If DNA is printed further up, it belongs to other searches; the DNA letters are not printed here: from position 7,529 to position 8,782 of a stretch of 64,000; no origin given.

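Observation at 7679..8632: Hexaheme cytochrome paralog A with OmcS-like motif order, including the CxxCHxxH inter-subunit ligand pattern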

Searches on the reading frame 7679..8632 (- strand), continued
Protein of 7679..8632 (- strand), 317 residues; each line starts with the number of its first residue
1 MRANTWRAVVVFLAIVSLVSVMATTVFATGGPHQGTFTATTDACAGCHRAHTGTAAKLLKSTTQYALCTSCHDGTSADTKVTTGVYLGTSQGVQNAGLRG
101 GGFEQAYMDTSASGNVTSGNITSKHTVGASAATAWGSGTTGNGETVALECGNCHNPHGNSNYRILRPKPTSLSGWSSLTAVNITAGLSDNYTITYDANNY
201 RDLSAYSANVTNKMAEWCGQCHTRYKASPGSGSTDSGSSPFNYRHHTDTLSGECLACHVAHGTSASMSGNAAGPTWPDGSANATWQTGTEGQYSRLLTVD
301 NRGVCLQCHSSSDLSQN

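Call 9: search_solved_structures(query=A1, max_evalue=10, show_alignments=5)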
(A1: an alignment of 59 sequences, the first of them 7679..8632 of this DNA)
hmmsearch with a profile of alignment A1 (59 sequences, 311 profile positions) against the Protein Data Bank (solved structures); distinct sequences matched with E-value up to 10: 20.
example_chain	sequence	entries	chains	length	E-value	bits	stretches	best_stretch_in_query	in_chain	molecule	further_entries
6r2q_A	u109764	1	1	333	7.1e-08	35.1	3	30-80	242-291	Cystathionine beta-synthase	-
6ef8_A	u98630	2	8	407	2.5e-05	26.8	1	49-227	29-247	C-type cytochrome OmcS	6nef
8rv0_Y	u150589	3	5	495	5.6e-05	25.6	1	148-243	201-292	Octaheme cytochrome c nitrite reductase | Octaheme nitrite c cytochrome c reductase | Octaheme nitrite reductase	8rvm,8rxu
7tfs_A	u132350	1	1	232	0.0011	21.4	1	37-72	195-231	Cytochrome c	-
1eys_C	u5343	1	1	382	0.039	16.3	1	209-261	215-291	PHOTOSYNTHETIC REACTION CENTER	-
5b5m_C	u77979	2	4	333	0.088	15.1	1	209-261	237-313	Photosynthetic reaction center cytochrome c subunit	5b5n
9yuq_N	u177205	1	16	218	0.09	15.1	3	63-162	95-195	Putative multiheme cytochrome c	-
2ozy_A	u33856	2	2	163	0.11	14.8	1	32-77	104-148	Cytochrome c-type protein nrfB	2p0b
28pb_A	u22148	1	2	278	0.16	14.2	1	36-74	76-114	Cytochrome c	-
3wmm_C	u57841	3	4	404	0.17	14.1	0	209-261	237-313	Photosynthetic reaction center C subunit | Photosynthetic reaction center cytochrome c subunit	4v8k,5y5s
6xkw_p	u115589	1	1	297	0.27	13.5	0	209-224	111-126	Cbb3-type cytochrome c oxidase subunit CcoP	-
4ilo_A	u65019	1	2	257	0.43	12.8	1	40-70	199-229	CT398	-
7c52_C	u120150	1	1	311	0.44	12.8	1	209-261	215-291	Photosynthetic reaction center cytochrome c subunit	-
6xkx_p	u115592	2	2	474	0.48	12.7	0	209-224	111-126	Cbb3-type cytochrome c oxidase subunit CcoP,Cytochrome c-type cyt cy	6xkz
8wdu_C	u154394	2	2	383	0.6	12.4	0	200-259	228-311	Photosynthetic reaction center cytochrome c subunit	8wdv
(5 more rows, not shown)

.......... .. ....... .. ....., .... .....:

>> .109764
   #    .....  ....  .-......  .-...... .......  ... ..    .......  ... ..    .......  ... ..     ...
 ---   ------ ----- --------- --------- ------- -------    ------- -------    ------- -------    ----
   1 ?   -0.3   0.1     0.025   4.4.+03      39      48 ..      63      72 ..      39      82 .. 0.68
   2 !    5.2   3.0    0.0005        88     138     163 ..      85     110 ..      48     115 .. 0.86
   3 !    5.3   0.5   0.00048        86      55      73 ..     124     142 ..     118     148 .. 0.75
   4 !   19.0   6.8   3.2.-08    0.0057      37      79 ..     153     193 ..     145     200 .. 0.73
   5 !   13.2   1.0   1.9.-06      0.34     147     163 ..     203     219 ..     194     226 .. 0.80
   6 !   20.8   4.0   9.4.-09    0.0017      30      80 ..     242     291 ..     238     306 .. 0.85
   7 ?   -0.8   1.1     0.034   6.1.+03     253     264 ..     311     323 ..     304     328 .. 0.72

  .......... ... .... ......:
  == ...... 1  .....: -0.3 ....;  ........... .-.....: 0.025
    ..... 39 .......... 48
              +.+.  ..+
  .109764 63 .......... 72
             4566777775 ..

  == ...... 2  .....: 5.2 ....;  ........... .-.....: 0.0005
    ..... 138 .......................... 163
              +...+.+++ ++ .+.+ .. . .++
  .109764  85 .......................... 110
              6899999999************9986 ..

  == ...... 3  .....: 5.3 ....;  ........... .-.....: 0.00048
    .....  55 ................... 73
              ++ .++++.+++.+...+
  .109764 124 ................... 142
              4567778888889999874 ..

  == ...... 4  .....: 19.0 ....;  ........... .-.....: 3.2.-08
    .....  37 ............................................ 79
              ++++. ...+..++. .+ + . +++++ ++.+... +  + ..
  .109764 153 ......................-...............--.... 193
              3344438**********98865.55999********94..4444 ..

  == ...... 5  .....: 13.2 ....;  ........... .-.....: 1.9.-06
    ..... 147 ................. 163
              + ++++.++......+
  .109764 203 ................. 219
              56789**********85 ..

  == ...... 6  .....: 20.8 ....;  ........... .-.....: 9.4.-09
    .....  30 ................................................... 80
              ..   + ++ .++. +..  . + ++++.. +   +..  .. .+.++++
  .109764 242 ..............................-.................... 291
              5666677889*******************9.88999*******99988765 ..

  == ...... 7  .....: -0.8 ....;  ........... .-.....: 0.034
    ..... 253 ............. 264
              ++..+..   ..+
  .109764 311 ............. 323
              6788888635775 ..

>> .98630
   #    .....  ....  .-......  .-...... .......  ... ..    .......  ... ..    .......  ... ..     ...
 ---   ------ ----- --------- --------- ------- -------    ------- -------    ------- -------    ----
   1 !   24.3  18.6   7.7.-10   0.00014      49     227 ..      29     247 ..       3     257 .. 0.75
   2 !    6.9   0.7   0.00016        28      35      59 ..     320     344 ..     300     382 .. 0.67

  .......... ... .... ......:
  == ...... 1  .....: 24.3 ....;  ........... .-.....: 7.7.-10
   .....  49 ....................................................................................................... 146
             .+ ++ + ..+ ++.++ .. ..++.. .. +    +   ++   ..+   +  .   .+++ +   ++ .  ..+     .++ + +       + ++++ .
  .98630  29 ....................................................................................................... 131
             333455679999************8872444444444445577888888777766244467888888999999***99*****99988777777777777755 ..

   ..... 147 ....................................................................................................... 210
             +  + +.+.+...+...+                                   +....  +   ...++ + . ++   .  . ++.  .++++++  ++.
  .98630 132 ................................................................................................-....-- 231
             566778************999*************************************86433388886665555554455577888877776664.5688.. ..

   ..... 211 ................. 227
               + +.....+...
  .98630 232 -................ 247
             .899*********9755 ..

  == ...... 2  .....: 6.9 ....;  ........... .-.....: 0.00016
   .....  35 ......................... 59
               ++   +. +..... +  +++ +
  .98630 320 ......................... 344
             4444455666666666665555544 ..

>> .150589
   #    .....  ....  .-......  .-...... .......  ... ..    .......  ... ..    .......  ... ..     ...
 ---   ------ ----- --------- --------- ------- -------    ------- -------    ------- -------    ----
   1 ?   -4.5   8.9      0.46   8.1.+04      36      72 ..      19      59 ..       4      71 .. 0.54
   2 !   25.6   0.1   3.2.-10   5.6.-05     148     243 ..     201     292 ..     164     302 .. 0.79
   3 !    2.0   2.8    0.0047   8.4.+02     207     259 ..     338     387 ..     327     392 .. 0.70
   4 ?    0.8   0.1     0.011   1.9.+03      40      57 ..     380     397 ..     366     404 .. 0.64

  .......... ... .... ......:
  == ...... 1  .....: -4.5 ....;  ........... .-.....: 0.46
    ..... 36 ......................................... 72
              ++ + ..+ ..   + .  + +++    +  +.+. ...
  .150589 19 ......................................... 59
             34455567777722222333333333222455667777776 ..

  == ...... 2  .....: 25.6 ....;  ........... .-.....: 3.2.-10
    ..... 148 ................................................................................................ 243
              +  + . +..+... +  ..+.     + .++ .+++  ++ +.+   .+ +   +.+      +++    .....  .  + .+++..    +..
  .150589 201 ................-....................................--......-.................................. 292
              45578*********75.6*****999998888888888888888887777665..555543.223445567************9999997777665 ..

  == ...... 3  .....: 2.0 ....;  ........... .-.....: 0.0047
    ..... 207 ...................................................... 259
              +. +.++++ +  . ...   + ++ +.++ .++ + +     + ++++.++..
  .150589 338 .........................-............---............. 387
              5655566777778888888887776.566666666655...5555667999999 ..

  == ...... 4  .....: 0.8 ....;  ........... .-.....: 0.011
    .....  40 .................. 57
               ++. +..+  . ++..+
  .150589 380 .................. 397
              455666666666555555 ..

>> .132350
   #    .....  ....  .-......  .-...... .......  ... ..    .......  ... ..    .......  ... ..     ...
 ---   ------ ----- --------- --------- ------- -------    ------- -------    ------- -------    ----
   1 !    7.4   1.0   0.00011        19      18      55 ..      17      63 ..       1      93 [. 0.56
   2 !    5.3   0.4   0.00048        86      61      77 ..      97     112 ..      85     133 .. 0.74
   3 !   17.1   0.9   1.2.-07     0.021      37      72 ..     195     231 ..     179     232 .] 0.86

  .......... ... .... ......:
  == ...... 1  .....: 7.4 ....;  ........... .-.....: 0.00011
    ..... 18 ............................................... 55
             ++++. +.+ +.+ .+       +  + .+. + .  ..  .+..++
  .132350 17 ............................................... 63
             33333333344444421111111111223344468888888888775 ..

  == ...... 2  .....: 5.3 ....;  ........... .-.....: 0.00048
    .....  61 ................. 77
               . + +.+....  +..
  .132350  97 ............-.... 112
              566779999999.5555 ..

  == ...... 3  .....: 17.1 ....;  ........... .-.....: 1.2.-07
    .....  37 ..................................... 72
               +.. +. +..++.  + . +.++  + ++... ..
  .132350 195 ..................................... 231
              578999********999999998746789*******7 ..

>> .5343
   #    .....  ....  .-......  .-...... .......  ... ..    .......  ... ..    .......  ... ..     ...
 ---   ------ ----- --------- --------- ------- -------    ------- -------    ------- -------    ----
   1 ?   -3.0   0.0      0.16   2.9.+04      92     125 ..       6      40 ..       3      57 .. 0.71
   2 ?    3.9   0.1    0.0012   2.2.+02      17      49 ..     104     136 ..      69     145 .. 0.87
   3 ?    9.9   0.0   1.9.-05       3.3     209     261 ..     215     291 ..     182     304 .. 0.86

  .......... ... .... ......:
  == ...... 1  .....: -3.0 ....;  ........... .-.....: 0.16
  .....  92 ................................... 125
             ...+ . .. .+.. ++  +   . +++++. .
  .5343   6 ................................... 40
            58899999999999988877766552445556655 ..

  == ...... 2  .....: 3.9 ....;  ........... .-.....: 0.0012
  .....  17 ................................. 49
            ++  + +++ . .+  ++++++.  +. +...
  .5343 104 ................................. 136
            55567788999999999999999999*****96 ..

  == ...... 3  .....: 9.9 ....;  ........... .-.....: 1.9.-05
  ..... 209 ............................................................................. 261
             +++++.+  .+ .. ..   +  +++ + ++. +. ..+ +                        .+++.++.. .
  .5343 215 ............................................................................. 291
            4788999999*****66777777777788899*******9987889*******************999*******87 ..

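Call 15: predict_structure(alignment_id=A1)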
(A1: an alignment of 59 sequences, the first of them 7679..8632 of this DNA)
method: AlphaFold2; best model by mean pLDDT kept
length: 317 residues; sequences in the alignment: 59
mean_pLDDT: 74.6   pTM: 0.73
mean pLDDT of the five models: 74.6, 71.0, 68.6, 66.0, 64.4
residues with pLDDT >= 90: 44; 70-90: 174; 50-70: 60; < 50: 39
segments of 3 or more residues with pLDDT < 50: 23-30, 36-42, 53-58, 263-268, 271-273, 289-294
pLDDT, mean of each block of 10 residues (from residue 1): 86 87 46 48 56 48 77 78 88 88 80 81 62 80 82 78 87 92 82 89 85 90 87 82 83 82 48 53 57 59 77 66
secondary structure, 60 per line:
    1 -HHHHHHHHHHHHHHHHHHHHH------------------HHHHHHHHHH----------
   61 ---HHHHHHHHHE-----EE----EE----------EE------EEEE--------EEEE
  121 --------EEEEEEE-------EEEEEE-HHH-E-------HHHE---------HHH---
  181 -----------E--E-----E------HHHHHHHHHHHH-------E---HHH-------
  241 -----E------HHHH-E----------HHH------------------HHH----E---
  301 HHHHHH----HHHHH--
elements in order: H2-22 H41-50 H64-72 E105-108 E117-120 E129-135 E143-148 H208-219 H253-256 H301-306 H311-315

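Call 19: fold_search(model_id=the predicted structure, library=pdb)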
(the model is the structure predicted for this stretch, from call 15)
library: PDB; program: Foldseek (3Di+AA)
matches with E <= 10: 1; with E <= 0.001: 0
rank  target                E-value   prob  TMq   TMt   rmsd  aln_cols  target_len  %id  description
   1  3blp_X                7.3e+00  0.01  0.07  0.05  13.3        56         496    7  Role of aromatic residues in human salivary alpha-amylase (released 2008-11-18)

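Call 34: find_encoding_contigs(protein=window:7679-8632:-, flank=10000, max_places=4)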
Protein window:7679-8632:- (317 aa): 3 contigs read that carry it; 3 places shown.
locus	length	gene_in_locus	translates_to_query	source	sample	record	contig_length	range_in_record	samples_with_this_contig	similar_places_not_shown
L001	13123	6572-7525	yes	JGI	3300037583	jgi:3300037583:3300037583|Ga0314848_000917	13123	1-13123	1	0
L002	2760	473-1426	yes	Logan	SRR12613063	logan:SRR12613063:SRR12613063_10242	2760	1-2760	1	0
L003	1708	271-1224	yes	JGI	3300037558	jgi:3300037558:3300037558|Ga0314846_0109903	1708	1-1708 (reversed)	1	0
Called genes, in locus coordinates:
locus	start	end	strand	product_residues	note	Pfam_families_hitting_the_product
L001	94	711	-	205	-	PF09699:Paired_CXXCH_1 (faint)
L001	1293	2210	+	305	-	PF12895:ANAPC3, PF13432:TPR_16, PF13424:TPR_12, PF13414:TPR_11, PF00515:TPR_1, PF07719:TPR_2, PF13424:TPR_12, PF14559:TPR_19, +40 more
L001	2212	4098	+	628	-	PF04773:FecR (weak), PF17170:DUF5128 (weak), PF08450:SGL (weak), PF01436:NHL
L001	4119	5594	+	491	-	PF21563:Mcp40H-20_sensor, PF00672:HAMP, PF07730:HisKA_3, PF13581:HATPase_c_2 (weak), PF02518:HATPase_c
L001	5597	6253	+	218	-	PF00072:Response_reg, PF08281:Sigma70_r4_2 (weak), PF00196:GerE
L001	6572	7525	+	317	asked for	PF03264:Cytochrom_NNT (faint), PF14522:Cytochrome_C7 (faint), PF14537:Cytochrom_c3_2 (faint), PF09699:Paired_CXXCH_1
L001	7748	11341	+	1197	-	PF14537:Cytochrom_c3_2 (faint), PF14522:Cytochrome_C7 (faint), PF22113:Mtrc-MtrF_II-IV_dom (weak), PF09699:Paired_CXXCH_1 (weak)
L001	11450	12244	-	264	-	-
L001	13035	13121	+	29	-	?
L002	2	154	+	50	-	?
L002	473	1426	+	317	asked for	PF03264:Cytochrom_NNT (faint), PF14522:Cytochrome_C7 (faint), PF14537:Cytochrom_c3_2 (faint), PF09699:Paired_CXXCH_1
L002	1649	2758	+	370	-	?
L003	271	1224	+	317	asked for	PF03264:Cytochrom_NNT (faint), PF14522:Cytochrome_C7 (faint), PF14537:Cytochrom_c3_2 (faint), PF09699:Paired_CXXCH_1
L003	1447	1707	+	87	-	?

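Call 39: find_encoding_contigs(protein=P0076, flank=10000, max_places=1)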
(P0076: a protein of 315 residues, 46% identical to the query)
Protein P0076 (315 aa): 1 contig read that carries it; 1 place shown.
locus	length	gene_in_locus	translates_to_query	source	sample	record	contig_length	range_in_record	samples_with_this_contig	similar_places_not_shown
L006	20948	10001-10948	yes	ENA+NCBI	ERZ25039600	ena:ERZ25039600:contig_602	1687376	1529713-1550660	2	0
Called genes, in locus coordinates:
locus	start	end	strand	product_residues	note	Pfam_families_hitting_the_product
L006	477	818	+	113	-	PF03551:PadR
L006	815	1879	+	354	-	-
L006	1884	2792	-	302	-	PF01841:Transglut_core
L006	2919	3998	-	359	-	PF13415:Beta-prop_FBX42 (faint), PF24681:Kelch_KLHDC2_KLHL20_DRC7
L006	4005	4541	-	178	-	PF00857:Isochorismatase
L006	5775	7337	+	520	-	PF03264:Cytochrom_NNT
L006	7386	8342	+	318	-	PF13432:TPR_16, PF25063:ARM_TT21_C, PF14559:TPR_19, PF13424:TPR_12, PF13414:TPR_11, PF00515:TPR_1, PF07719:TPR_2, PF13181:TPR_8, +25 more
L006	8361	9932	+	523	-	PF08450:SGL (faint), PF17170:DUF5128 (faint), PF01436:NHL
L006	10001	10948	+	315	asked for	PF14537:Cytochrom_c3_2 (faint), PF14522:Cytochrome_C7 (faint), PF09699:Paired_CXXCH_1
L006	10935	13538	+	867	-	PF14522:Cytochrome_C7 (faint), PF14537:Cytochrom_c3_2 (faint), PF09699:Paired_CXXCH_1 (faint)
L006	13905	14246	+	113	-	PF03551:PadR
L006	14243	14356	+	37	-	-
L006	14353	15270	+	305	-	-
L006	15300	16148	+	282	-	-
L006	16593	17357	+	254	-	PF13483:Lactamase_B_3, PF12706:Lactamase_B_2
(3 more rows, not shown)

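Call 40: find_encoding_contigs(protein=P0049, flank=10000, max_places=1)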
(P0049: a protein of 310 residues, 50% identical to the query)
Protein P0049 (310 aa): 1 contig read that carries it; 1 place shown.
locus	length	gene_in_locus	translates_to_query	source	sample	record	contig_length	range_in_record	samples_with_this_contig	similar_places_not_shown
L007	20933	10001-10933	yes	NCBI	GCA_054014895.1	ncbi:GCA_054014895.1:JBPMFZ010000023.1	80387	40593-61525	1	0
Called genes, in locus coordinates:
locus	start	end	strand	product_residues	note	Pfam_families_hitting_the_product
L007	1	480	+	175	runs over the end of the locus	PF11303:DUF3105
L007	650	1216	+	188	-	PF00355:Rieske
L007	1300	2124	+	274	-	PF01790:LGT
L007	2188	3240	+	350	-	PF23472:LysM2_CERK1_LYK3_4_5 (faint), PF01476:LysM, PF22310:NMB0315_dom_I (faint), PF23446:LysM1_NFP_LYK (faint), PF23577:LysM_RLK (faint), PF01476:LysM, PF23473:LysM3_LYK4_5 (weak), PF03734:YkuD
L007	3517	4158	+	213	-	PF01209:Ubie_methyltran, PF13489:Methyltransf_23, PF13847:Methyltransf_31, PF08241:Methyltransf_11, PF08242:Methyltransf_12, PF13649:Methyltransf_25, PF20922:Anamorsin_N (faint)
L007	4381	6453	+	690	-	PF00672:HAMP, PF07730:HisKA_3, PF02518:HATPase_c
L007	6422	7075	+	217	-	PF00072:Response_reg, PF00196:GerE, PF08281:Sigma70_r4_2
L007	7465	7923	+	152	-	PF00072:Response_reg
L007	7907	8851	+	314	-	-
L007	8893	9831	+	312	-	PF01731:Arylesterase (faint), PF08450:SGL (faint), PF20067:SSL_N (faint), PF25021:TEN_NHL (faint), PF17170:DUF5128 (weak), PF01436:NHL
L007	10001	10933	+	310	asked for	PF03264:Cytochrom_NNT (faint), PF14522:Cytochrome_C7 (faint), PF09699:Paired_CXXCH_1, PF14537:Cytochrom_c3_2 (faint)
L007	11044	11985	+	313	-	PF03264:Cytochrom_NNT (faint), PF14537:Cytochrom_c3_2 (faint), PF22113:Mtrc-MtrF_II-IV_dom (faint), PF14522:Cytochrome_C7 (faint), PF09699:Paired_CXXCH_1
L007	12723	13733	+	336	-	PF14522:Cytochrome_C7 (faint), PF14537:Cytochrom_c3_2 (faint), PF22113:Mtrc-MtrF_II-IV_dom (faint), PF09699:Paired_CXXCH_1 (weak)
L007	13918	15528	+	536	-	PF03264:Cytochrom_NNT, PF14522:Cytochrome_C7 (faint)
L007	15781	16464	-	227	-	-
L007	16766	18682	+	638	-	PF00688:TGFb_propeptide (faint), PF06848:Disaggr_repeat, PF24517:CBM96, PF14522:Cytochrome_C7 (faint), PF09699:Paired_CXXCH_1 (faint)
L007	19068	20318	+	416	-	-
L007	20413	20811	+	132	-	PF22544:HYDIN_VesB_CFA65-like_Ig, PF07610:DUF1573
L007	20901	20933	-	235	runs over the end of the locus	-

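Call 41: find_encoding_contigs(protein=P0026, flank=10000, max_places=1)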
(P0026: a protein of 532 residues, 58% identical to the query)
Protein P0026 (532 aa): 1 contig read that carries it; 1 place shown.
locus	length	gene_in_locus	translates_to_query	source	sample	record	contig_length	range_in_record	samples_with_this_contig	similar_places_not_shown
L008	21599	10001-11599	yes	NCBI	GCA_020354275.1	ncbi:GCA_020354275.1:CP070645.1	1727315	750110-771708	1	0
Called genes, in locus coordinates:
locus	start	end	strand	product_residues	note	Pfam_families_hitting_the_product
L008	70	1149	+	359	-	PF00155:Aminotran_1_2, PF01041:DegT_DnrJ_EryC1 (weak), PF04864:Alliinase_C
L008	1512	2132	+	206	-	PF00475:IGPD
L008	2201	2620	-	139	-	PF00903:Glyoxalase, PF13669:Glyoxalase_4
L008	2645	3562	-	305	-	PF01259:SAICAR_synt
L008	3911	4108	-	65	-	-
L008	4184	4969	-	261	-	PF00142:Fer4_NifH (weak), PF01656:CbiA, PF10609:ParA (weak), PF13614:AAA_31 (weak)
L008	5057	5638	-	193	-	-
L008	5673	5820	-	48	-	PF13561:adh_short_C2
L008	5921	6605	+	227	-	PF00072:Response_reg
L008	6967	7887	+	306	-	PF00515:TPR_1 (weak), PF13414:TPR_11 (weak), PF13432:TPR_16 (weak), PF23914:TPR_CcmH_CycH (weak), PF00515:TPR_1 (weak), PF07719:TPR_2 (weak), PF13414:TPR_11 (weak), PF00515:TPR_1, +15 more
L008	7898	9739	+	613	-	PF08450:SGL (faint), PF17170:DUF5128 (faint), PF01436:NHL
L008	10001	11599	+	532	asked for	PF14537:Cytochrom_c3_2 (faint), PF09699:Paired_CXXCH_1 (faint), PF14522:Cytochrome_C7 (faint)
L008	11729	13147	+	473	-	PF09699:Paired_CXXCH_1 (weak), PF22113:Mtrc-MtrF_II-IV_dom (weak)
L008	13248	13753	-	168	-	PF11794:HpaB_N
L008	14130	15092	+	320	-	PF19300:BPD_transp_1_N (weak), PF00528:BPD_transp_1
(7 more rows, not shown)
